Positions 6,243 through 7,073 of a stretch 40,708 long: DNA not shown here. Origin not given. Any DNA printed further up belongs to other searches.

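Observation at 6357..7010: wHTH + Cas2-like gene bracketed on both sides by the same long palindrome (core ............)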

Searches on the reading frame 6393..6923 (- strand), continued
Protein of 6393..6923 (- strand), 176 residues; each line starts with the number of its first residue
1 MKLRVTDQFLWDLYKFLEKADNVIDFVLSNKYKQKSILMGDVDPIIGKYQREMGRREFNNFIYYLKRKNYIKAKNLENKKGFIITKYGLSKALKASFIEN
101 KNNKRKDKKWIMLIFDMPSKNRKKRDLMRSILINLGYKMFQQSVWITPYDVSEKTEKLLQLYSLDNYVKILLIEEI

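Call 37: predict_structure(alignment_id=A1)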
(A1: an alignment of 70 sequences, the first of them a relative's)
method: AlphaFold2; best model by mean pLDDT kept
length: 176 residues; sequences in the alignment: 70
mean_pLDDT: 63.6   pTM: 0.47
mean pLDDT of the five models: 63.6, 61.2, 59.3, 57.2, 50.9
residues with pLDDT >= 90: 0; 70-90: 59; 50-70: 77; < 50: 40
segments of 3 or more residues with pLDDT < 50: 21-29, 39-42, 75-80, 100-110, 170-176
pLDDT, mean of each block of 10 residues (from residue 1): 74 66 46 50 66 84 82 54 65 60 44 62 78 73 63 66 64 36
secondary structure, 60 per line:
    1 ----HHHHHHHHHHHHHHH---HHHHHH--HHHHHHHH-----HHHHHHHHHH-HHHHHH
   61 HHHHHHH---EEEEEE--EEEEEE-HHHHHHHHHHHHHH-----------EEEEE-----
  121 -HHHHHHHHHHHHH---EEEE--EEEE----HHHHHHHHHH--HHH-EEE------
elements in order: H5-19 H23-28 H31-38 H44-53 H55-67 E71-76 E79-84 H86-99 E111-115 H122-134 E138-141 E144-147 H152-161 E168-170
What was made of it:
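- The AF2 model shows a winged helix plus a beta-alpha-beta-beta-alpha-beta domain (call 37).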

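Call 40: fold_search(model_id=the predicted structure, library=pdb)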
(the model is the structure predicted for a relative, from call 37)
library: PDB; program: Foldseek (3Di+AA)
matches with E <= 10: 805; with E <= 0.001: 0
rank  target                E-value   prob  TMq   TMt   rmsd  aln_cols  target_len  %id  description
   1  8a39_AP1              4.2e-03  0.99  0.31  0.19  11.7       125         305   17  Crystal Structure of PaaX from Escherichia coli W (released 2023-07-05)
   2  3l09_C                5.2e-02  0.72  0.25  0.18  11.0       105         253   12  Crystal structure of Putative transcriptional regulator (JANN_22DEC04_CONTIG27_REVISED_GENE3569) from Jannaschia sp. C (released 2010-01-12)
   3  3l09_A                5.9e-02  0.60  0.29  0.21  13.3       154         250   14  Crystal structure of Putative transcriptional regulator (JANN_22DEC04_CONTIG27_REVISED_GENE3569) from Jannaschia sp. C (released 2010-01-12)
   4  3ui3_A                6.7e-02  0.82  0.30  0.36   9.1       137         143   17  Structural and Biochemical Characterization of HP0315 from Helicobacter pylori as a VapD Protein with an Endoribonucle (released 2012-02-08)
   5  3l09_B                8.1e-02  0.57  0.24  0.18  11.2       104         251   12  Crystal structure of Putative transcriptional regulator (JANN_22DEC04_CONTIG27_REVISED_GENE3569) from Jannaschia sp. C (released 2010-01-12)
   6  5zyf_C                8.6e-02  0.97  0.29  0.54   3.5        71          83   22  Crystal structure of Streptococcus pyogenes type II-A Cas2 (released 2018-08-15)
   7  7o72_W                8.6e-02  0.20  0.21  0.14  17.1       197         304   13  Yeast RNA polymerase II transcription pre-initiation complex with closed promoter DNA (released 2021-06-16)
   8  1tbx_B                9.1e-02  0.96  0.31  0.56   6.3       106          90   13  Crystal structure of SSV1 F-93 (released 2004-07-13)
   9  3l09_D                9.1e-02  0.60  0.25  0.18  10.9       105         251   12  Crystal structure of Putative transcriptional regulator (JANN_22DEC04_CONTIG27_REVISED_GENE3569) from Jannaschia sp. C (released 2010-01-12)
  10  8ia4_A                1.3e-01  0.97  0.29  0.48   3.9        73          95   19  Crystal structure of Cas2 in complex with AcrVA5-peptide (released 2023-03-22)
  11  5zyf_B                1.3e-01  0.96  0.28  0.51   3.9        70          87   21  Crystal structure of Streptococcus pyogenes type II-A Cas2 (released 2018-08-15)
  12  1tbx_A                1.3e-01  0.93  0.33  0.56   5.3       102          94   14  Crystal structure of SSV1 F-93 (released 2004-07-13)
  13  6k4y_M                1.3e-01  0.38  0.26  0.22  18.3       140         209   15  CryoEM structure of sigma appropriation complex (released 2019-08-07)
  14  8uoq_W                1.4e-01  0.15  0.21  0.16  16.6       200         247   13  Composite map of PIC_delta_TFIIK form2 (released 2024-10-23)
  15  7dvs_B                1.9e-01  0.47  0.29  0.36  16.6       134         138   11  Crystal structure of Apo (heme-free) PefR (released 2021-09-29)
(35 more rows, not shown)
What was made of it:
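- On PaaX family (TIGR02277; Pfam PF07848 + PF20803 + PF08223): A winged helix is predicted (helices 44-53 and 55-67, wing 71-84), and PaaX/MarR/F-93 are fold matches at weak E-values (calls 37, 40).
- On CRISPR-associated Cas2: Cas2 structures have TM about 0.5 over the C-terminal 70 aa (call 40).
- Foldseek's top hit is E. coli PaaX 8a39, followed by a PaaX-like protein (3l09), VapD, Cas2 and MarR-type winged helices (call 40).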

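Call 51: find_related_loci(query=A1, collection=metagenome_contigs, flank=1500)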
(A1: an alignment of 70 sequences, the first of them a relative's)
Query A1 (176 aa) in metagenome_contigs; peptide patterns used: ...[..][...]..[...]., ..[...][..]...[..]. (x = any residue, [..] = any of these).
598 stretches matched a pattern (row limit reached: there are more); 538 encode a relative of the query (tblastn E <= 1e-3); the best 80 are kept; 80 distinct loci.
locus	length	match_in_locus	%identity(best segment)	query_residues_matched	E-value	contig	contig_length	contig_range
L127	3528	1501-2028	67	1-176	1e-78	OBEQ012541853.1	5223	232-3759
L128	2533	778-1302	67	1-175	7e-80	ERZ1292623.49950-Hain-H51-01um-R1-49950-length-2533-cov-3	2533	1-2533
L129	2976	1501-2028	64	1-176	5e-75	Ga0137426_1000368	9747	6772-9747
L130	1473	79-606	64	1-176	2e-79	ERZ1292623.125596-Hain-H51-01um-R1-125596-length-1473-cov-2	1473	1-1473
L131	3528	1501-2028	65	1-176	2e-74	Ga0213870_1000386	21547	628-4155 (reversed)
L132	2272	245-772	65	2-176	4e-73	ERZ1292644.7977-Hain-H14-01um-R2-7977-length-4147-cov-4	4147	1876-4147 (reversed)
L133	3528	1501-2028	65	1-176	9e-73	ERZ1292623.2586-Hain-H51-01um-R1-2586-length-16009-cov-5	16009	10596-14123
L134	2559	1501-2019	64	1-173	4e-73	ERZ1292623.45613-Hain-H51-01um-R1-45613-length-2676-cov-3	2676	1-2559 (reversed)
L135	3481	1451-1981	60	1-176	2e-71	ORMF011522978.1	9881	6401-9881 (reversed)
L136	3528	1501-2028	60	1-176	1e-71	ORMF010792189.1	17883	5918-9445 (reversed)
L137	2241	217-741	64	1-176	1e-71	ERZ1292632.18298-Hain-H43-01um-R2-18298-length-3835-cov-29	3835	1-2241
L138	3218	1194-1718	63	1-176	4e-71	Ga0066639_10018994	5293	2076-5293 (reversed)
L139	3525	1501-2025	63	1-176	4e-71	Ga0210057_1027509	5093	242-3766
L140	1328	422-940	64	5-176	6e-75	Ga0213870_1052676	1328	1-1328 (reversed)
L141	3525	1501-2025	63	1-176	1e-70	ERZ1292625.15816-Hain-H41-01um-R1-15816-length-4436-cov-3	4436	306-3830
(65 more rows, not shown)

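Call 60: search_protein_families(library=padloc, proteins=[window:6393-6923:-], max_evalue=0.1)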
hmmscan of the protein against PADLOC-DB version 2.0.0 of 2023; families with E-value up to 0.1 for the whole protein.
window:6393-6923:- (176 aa): 8 families
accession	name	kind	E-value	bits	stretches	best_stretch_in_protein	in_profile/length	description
PDLC02072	Cas2_II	-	3.1e-09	34.9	1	110-158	7-58/72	-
PDLC02068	Cas2_II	-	1.2e-08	32.7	1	99-158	12-74/137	-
PDLC00935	Cas2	-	7.8e-08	30.6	1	110-158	2-51/96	CRISPR-associated endonuclease Cas2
PDLC01748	Cas2_IIIa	-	4.8e-06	25.1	1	111-160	3-49/88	-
PDLC02069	Cas2_II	-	5.4e-06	24.8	1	110-152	2-47/130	-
PDLC02073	Cas2_II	-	4.5e-05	21.9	1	111-146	8-46/49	-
PDLC01459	Cas2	-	5e-05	21.8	1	111-146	8-46/105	"CAS-I,CAS-II,CAS-III,CAS-IV,CAS-V,CAS-VI; acquisition_2"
PDLC01591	Cas2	-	0.00051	18.4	1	111-147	3-42/101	"CAS-I,CAS-II,CAS-III,CAS-IV,CAS-V,CAS-VI; acquisition_2"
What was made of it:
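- On CRISPR-associated Cas2: PADLOC Cas2_II matches at E 3e-9 (call 60).
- Tried and rejected: PADLOC: Cas2 models only, on the C-terminal domain (call 60).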

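Call 61: search_protein_families(library=phrogs, proteins=[window:6393-6923:-], max_evalue=0.1)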
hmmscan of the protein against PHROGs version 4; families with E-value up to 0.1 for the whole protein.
window:6393-6923:- (176 aa): 2 families
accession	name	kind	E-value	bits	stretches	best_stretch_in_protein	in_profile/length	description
phrog_25462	-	unknown function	0.042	15.1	1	43-87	37-81/109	-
phrog_14108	-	unknown function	0.071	13.9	0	19-64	73-118/162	-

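Call 74: search_protein_representatives(alignment_id=A1)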
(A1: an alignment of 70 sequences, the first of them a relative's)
Query: 70 sequences, 176 profile positions. Proteins with E-value up to 0.001 (for the whole library): 4850; up to 1e-10: 1443; up to 1e-30: 57. The best 150 are listed.
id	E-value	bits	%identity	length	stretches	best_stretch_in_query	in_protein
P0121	3.4e-73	261.2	-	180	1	1-176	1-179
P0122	8.6e-73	259.9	-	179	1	1-176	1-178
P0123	3.5e-61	222.1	-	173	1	1-176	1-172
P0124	1.9e-60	219.7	-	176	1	1-176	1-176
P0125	3.9e-58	212.2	-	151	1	63-176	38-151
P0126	8.7e-56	204.6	-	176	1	1-176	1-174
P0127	1.1e-53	197.7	-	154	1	51-176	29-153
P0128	4.5e-53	195.7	-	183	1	1-175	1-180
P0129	1.9e-50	187.1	-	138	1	72-176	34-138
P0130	3.0e-50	186.5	-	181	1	1-176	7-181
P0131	9.0e-50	185.0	-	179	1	1-176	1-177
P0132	2.9e-49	183.3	-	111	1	61-171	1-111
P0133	5.0e-48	179.3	-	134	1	1-129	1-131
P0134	2.6e-45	170.4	-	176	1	2-175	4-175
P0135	5.8e-45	169.3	-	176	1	1-176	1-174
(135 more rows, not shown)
